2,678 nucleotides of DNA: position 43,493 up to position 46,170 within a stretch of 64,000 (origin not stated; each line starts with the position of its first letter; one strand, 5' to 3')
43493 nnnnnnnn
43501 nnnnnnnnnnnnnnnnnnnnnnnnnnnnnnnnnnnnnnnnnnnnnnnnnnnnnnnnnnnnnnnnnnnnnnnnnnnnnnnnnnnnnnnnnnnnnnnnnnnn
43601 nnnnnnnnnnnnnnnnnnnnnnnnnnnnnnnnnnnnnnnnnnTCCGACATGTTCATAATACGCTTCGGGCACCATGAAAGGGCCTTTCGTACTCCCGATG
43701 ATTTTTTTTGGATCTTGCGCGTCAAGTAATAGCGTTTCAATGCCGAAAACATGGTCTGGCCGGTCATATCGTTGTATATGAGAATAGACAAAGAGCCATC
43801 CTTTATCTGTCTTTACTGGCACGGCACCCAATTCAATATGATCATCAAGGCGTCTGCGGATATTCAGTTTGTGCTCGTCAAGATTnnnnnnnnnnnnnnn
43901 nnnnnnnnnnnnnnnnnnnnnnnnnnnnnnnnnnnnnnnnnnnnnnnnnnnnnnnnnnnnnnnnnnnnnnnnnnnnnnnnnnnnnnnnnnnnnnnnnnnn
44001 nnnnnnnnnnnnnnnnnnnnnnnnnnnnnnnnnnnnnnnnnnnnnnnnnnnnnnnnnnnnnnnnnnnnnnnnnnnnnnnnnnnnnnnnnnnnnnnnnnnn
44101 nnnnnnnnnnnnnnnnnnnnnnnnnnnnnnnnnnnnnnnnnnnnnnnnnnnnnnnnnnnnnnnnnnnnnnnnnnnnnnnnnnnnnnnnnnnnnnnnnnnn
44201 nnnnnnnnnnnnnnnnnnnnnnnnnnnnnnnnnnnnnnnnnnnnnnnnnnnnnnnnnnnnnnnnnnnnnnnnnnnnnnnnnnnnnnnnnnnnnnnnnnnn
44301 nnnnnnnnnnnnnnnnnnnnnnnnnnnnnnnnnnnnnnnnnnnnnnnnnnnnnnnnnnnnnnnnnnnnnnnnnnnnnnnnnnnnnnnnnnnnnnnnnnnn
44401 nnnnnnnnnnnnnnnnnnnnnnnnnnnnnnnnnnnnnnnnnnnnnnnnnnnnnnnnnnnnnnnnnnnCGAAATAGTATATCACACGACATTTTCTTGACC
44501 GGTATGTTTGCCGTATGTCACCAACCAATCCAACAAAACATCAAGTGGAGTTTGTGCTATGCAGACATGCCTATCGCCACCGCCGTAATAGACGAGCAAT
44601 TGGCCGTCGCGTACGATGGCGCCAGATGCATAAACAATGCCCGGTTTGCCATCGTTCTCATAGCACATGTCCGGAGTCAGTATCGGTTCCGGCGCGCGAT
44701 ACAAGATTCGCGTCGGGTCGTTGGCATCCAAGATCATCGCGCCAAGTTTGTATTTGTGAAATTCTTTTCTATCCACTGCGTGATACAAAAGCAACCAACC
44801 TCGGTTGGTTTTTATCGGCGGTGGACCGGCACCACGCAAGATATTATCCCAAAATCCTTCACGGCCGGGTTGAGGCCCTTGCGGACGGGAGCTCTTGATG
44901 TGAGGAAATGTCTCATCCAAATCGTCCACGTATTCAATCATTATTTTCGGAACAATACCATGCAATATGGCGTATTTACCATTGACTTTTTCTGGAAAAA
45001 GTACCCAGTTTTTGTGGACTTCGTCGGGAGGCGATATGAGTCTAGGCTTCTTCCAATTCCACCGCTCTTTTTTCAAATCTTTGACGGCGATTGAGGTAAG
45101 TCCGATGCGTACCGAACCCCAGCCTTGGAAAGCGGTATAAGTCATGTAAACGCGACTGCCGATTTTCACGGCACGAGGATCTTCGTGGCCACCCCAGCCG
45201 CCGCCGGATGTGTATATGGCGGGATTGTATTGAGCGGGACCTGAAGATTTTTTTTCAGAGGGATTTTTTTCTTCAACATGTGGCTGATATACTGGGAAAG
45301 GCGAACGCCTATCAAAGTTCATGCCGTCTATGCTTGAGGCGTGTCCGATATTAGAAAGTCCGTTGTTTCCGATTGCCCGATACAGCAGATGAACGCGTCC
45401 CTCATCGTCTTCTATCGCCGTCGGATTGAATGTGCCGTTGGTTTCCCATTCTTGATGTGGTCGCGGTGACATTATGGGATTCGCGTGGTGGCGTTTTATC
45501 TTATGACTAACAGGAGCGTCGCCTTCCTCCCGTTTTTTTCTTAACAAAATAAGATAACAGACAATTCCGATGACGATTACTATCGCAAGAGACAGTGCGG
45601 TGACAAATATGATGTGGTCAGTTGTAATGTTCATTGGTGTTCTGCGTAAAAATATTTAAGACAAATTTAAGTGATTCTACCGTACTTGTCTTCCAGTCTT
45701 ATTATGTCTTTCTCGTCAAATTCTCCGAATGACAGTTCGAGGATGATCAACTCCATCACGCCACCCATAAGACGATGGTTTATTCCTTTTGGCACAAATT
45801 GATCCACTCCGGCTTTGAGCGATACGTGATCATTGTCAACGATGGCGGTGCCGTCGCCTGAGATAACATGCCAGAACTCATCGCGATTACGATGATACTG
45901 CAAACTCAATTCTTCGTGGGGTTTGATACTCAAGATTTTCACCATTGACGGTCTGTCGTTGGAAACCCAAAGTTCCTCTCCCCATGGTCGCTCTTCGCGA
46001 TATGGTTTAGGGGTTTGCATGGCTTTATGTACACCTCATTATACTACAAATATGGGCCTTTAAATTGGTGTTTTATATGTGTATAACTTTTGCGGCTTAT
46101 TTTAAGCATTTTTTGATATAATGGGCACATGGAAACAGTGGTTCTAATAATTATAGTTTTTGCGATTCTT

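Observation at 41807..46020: Mannoside-phosphorylase-like gene cluster (tandem-domain GH130, TM-anchored GH130, HAD-IIB phosphatase, cupin) in a metabolically reduced genome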

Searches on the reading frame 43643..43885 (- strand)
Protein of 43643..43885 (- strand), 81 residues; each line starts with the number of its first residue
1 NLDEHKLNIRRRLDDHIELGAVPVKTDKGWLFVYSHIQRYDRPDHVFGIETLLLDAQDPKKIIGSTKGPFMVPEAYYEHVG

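Call 82: search_solved_structures(query=window:43643-43885:-, max_evalue=10, show_alignments=5)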
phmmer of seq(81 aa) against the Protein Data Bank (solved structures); distinct sequences matched with E-value up to 10: 15.
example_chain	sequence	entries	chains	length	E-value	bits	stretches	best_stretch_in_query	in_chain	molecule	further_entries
9eqq_A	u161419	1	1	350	2.6e-08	36.9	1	17-81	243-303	Uhgb_MS mannoside synthase from an unknown human gut bacterium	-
9erg_A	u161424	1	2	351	2.6e-08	36.9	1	17-81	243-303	Uhgb_MS mannoside synthase from an unknown human gut bacterium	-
9erh_A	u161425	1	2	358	2.7e-08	36.9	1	17-81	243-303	Uhgb_MS mannoside synthase from an unknown human gut bacterium in complex with 1,2-beta-ma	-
9fj8_A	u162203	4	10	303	1.9e-06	31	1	17-79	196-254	1,2-beta-oligomannan phosphorylase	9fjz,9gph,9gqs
5b0p_A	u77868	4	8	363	2.4e-06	30.7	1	16-79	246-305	Lin0857 protein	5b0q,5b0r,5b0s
7fip_A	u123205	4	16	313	1.2e-05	28.4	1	17-78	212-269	Beta-1,2-mannobiose phosphorylase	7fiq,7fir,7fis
1vkd_A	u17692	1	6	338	1.5e-05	28.1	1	17-81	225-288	conserved hypothetical protein TM1225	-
4udk_E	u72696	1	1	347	0.0006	23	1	17-80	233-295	UHGB_MP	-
4udg_A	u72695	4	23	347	0.0006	23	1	17-80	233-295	UHGB_MP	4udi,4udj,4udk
3r67_A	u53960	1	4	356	0.012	18.8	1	15-80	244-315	putative Glycosidase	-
4onz_A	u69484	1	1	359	0.029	17.6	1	19-80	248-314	putative glycoside hydrolase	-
5ayd_A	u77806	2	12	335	0.041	17.1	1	16-81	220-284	Beta-1,4-mannooligosaccharide phosphorylase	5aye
5ay9_A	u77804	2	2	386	0.053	16.8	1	17-73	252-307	4-O-beta-D-mannosyl-D-glucose phosphorylase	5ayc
5hop_A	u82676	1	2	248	0.25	14.6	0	5-34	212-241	Lmo0182 protein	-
3was_A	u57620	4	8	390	0.37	14.1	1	20-74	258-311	4-O-beta-D-mannosyl-D-glucose phosphorylase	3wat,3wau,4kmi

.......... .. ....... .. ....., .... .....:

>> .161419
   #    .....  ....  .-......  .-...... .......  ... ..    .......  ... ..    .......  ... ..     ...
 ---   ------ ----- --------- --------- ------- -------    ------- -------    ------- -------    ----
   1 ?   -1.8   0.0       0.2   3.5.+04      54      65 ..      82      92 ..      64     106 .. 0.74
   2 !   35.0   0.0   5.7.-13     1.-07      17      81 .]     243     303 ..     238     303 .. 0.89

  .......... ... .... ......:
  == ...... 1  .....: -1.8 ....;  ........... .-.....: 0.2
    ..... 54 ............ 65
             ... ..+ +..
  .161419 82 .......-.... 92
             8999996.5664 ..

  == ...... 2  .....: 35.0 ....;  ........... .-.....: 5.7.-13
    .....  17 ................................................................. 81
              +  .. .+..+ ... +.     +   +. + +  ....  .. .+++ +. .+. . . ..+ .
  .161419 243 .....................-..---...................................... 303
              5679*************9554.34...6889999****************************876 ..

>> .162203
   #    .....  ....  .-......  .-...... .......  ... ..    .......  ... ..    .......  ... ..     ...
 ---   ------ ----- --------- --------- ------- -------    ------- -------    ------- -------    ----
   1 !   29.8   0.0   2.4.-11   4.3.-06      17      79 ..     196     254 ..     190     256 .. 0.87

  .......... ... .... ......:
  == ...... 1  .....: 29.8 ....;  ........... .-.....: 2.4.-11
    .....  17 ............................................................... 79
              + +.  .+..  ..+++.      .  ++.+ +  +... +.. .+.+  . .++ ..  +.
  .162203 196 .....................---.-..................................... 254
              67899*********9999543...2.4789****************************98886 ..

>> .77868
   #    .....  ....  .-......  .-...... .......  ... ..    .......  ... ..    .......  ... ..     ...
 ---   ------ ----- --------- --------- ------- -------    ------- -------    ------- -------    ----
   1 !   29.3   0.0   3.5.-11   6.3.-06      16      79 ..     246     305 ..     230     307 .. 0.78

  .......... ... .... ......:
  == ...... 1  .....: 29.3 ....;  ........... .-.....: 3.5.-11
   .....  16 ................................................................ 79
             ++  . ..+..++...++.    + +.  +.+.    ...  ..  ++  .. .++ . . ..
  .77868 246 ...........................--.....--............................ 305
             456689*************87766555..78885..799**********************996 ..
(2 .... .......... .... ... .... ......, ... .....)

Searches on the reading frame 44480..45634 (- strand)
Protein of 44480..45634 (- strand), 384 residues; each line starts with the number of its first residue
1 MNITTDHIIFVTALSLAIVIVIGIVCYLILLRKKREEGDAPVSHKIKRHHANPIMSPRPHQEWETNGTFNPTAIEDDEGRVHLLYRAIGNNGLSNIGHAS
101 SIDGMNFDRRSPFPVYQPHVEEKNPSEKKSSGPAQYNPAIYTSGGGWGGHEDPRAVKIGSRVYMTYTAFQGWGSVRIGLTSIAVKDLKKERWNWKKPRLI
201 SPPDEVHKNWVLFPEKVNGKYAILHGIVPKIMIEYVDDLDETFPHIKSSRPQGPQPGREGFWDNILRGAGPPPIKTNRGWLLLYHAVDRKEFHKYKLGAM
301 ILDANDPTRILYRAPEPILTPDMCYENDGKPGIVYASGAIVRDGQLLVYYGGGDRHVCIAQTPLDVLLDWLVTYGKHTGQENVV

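Call 3: search_protein_families(library=pfam, proteins=[window:44480-45634:-], max_evalue=0.01)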
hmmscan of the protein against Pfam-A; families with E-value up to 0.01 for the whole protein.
window:44480-45634:- (384 aa): 1 family
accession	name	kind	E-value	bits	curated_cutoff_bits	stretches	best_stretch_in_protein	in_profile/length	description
PF04041.19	Glyco_hydro_130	-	1.3e-42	146.3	26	2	149-371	98-318/320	beta-1,4-mannooligosaccharide phosphorylase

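Call 4: search_protein_families(library=ncbifam, proteins=[window:44480-45634:-], max_evalue=0.01)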
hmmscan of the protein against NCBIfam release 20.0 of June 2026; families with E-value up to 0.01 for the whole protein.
window:44480-45634:- (384 aa): 3 families
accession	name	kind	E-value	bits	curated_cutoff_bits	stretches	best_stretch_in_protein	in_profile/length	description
NF052550.1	BManbPhaseBMBP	equivalog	1.3e-60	205.2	450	2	149-363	89-290/296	beta-1,2-mannobiose phosphorylase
NF050092.1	BtaManbiosPhlase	equivalog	1e-38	133.2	550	1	149-369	138-348/351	BtaManbiosPhlase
NF058598.1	BetMansidBT3780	equivalog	2.4e-26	92.7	550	2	215-360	205-360/366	beta-1,2-mannosidase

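Call 7: search_solved_structures(query=window:44480-45634:-, max_evalue=0.001, show_alignments=2)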
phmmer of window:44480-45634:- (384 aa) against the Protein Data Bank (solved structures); distinct sequences matched with E-value up to 0.001: 18.
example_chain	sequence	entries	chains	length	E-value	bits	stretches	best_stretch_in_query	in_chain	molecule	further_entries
9fj8_A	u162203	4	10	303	4.7e-47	163.9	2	149-360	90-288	1,2-beta-oligomannan phosphorylase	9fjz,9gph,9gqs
7fip_A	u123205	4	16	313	1.8e-42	148.9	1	147-360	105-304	Beta-1,2-mannobiose phosphorylase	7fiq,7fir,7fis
9erh_A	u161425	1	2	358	8.4e-29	103.8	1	149-369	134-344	Uhgb_MS mannoside synthase from an unknown human gut bacterium in complex with 1,2-beta-ma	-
9erg_A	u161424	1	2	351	9.2e-29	103.7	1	149-369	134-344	Uhgb_MS mannoside synthase from an unknown human gut bacterium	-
9eqq_A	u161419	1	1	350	9.2e-29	103.7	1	149-369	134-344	Uhgb_MS mannoside synthase from an unknown human gut bacterium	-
1vkd_A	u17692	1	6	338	1.5e-27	99.7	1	152-371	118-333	conserved hypothetical protein TM1225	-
5b0p_A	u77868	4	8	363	9.1e-26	93.8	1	149-362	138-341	Lin0857 protein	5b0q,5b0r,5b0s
4onz_A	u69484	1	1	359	1.5e-21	79.9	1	51-360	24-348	putative glycoside hydrolase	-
5ayd_A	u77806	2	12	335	2.4e-21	79.3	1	146-373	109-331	Beta-1,4-mannooligosaccharide phosphorylase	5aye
5a7v_B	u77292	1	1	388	2e-20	76.2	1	58-359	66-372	PUTATIVE GLYCOSIDASE PH117-RELATED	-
5a7v_A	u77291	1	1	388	2e-20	76.2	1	58-359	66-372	PUTATIVE GLYCOSIDASE PH117-RELATED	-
3qc2_A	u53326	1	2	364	6e-20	74.7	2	215-360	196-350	glycosyl hydrolase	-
3r67_A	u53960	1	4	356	3e-18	69.1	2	257-360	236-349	putative Glycosidase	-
3taw_A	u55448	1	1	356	2.5e-17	66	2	216-361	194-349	Hypothetical glycoside hydrolase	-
4udg_A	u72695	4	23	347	2.9e-15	59.3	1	151-357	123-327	UHGB_MP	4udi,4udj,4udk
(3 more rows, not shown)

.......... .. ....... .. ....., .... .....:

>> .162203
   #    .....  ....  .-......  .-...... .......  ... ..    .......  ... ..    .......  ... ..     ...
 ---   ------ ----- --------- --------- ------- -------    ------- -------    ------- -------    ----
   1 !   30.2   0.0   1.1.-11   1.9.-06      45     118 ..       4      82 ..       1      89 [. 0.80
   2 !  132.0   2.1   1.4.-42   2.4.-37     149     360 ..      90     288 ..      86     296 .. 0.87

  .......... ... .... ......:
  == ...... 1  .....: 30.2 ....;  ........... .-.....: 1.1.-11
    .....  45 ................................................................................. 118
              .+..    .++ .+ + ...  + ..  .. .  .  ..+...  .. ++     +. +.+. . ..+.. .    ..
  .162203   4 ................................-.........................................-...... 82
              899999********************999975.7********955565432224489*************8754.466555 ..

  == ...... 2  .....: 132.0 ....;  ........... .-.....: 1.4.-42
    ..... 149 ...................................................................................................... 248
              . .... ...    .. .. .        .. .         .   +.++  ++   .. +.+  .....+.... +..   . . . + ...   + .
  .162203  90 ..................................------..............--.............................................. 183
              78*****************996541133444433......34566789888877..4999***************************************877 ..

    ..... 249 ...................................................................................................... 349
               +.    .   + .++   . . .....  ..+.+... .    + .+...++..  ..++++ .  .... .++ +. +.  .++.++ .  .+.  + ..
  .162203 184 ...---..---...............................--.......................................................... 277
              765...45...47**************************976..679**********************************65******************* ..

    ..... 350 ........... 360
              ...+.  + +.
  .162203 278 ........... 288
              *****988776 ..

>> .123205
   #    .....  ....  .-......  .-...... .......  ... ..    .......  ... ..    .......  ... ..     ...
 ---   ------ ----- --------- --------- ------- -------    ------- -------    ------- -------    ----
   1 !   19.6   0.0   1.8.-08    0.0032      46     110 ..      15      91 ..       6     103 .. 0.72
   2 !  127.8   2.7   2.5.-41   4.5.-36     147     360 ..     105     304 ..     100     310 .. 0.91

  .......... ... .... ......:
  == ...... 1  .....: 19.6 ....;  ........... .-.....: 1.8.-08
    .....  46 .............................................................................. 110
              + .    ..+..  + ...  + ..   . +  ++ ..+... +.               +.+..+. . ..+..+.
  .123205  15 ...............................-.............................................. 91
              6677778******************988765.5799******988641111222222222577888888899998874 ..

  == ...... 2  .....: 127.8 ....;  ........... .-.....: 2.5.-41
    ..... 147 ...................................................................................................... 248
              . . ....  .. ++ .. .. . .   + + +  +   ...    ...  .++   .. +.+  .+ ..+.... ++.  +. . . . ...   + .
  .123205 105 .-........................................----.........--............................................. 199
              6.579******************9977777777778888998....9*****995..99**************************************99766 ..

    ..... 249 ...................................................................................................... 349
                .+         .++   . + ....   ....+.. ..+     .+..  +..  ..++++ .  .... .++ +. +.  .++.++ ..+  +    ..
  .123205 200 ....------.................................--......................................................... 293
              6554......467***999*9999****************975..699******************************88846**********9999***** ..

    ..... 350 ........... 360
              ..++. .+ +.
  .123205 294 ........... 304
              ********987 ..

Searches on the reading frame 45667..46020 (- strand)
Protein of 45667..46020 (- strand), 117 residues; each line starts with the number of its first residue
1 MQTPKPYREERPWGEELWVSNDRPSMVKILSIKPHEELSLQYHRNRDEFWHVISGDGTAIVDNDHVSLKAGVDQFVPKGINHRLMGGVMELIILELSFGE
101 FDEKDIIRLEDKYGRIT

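Call 3: search_protein_families(library=pfam, proteins=[window:45667-46020:-], max_evalue=0.01)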
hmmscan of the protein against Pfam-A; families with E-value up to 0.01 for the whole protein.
window:45667-46020:- (117 aa): 2 families
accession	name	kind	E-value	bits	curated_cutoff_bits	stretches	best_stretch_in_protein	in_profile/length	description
PF01050.24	MannoseP_isomer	-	3.9e-18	66.1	23.6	1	11-111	14-116/116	Mannose-6-phosphate isomerase C-terminal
PF07883.17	Cupin_2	-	5.2e-08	32.9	27.2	1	30-84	3-56/70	Cupin domain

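Call 4: search_protein_families(library=ncbifam, proteins=[window:45667-46020:-], max_evalue=0.01)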
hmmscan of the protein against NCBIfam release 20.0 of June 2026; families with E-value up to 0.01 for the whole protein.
window:45667-46020:- (117 aa): 2 families
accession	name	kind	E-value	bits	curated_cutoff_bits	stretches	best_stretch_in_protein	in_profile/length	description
TIGR01479.1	GMP_PMI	equivalog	4.1e-17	62.1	372.95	1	11-115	361-467/467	mannose-1-phosphate guanylyltransferase/mannose-6-phosphate isomerase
NF012004.0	PRK15460.1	equivalog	1e-13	50.8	859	1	10-116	370-478/478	mannose-1-phosphate guanyltransferase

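Call 8: search_solved_structures(query=window:45667-46020:-, max_evalue=0.01, show_alignments=3)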
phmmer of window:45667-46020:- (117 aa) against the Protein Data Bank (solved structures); distinct sequences matched with E-value up to 0.01: 0.

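Call 72: search_solved_structures(query=A2, max_evalue=1, show_alignments=3)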
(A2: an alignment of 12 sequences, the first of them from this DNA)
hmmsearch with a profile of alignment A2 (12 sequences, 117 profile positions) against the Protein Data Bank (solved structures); distinct sequences matched with E-value up to 1: 61 (the best 60 are shown).
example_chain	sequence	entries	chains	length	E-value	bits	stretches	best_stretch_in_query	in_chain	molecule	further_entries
7zvy_G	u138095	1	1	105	1.7e-07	34.4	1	25-107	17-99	Cupin_2 domain-containing protein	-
7zvy_E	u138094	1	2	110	1.9e-07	34.2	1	25-106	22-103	Cupin_2 domain-containing protein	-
7zvy_B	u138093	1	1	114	2.1e-07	34.1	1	25-106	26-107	Cupin_2 domain-containing protein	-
7zvy_A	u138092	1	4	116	2.2e-07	34.1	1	25-106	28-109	Cupin_2 domain-containing protein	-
7zvm_A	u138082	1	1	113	7.7e-07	32.3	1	25-101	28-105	Mannose-6-phosphate isomerase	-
3s0m_A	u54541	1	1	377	3.5e-06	30.2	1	25-97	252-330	Oxalate decarboxylase oxdC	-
3rns_A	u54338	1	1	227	4.2e-06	29.9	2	34-96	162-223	Cupin 2 conserved barrel domain protein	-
6ufi_A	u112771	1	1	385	4.2e-06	29.9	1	25-97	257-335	Cupin domain-containing protein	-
4met_A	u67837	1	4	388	5.4e-06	29.6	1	25-97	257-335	Oxalate decarboxylase OxdC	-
2v09_A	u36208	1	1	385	7e-06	29.2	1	25-97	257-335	OXALATE DECARBOXYLASE OXDC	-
6tzp_A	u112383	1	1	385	7.9e-06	29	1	25-97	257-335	Oxalate decarboxylase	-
2uy8_A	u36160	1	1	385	8.6e-06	28.9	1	25-97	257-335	OXALATE DECARBOXYLASE OXDC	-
5vg3_A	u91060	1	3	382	1.3e-05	28.3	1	25-97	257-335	Oxalate decarboxylase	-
1j58_A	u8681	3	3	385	1.3e-05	28.3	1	25-97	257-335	YVRK PROTEIN | OXALATE DECARBOXYLASE OXDC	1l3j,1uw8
2uyb_A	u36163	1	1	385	1.6e-05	28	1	25-97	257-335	OXALATE DECARBOXYLASE OXDC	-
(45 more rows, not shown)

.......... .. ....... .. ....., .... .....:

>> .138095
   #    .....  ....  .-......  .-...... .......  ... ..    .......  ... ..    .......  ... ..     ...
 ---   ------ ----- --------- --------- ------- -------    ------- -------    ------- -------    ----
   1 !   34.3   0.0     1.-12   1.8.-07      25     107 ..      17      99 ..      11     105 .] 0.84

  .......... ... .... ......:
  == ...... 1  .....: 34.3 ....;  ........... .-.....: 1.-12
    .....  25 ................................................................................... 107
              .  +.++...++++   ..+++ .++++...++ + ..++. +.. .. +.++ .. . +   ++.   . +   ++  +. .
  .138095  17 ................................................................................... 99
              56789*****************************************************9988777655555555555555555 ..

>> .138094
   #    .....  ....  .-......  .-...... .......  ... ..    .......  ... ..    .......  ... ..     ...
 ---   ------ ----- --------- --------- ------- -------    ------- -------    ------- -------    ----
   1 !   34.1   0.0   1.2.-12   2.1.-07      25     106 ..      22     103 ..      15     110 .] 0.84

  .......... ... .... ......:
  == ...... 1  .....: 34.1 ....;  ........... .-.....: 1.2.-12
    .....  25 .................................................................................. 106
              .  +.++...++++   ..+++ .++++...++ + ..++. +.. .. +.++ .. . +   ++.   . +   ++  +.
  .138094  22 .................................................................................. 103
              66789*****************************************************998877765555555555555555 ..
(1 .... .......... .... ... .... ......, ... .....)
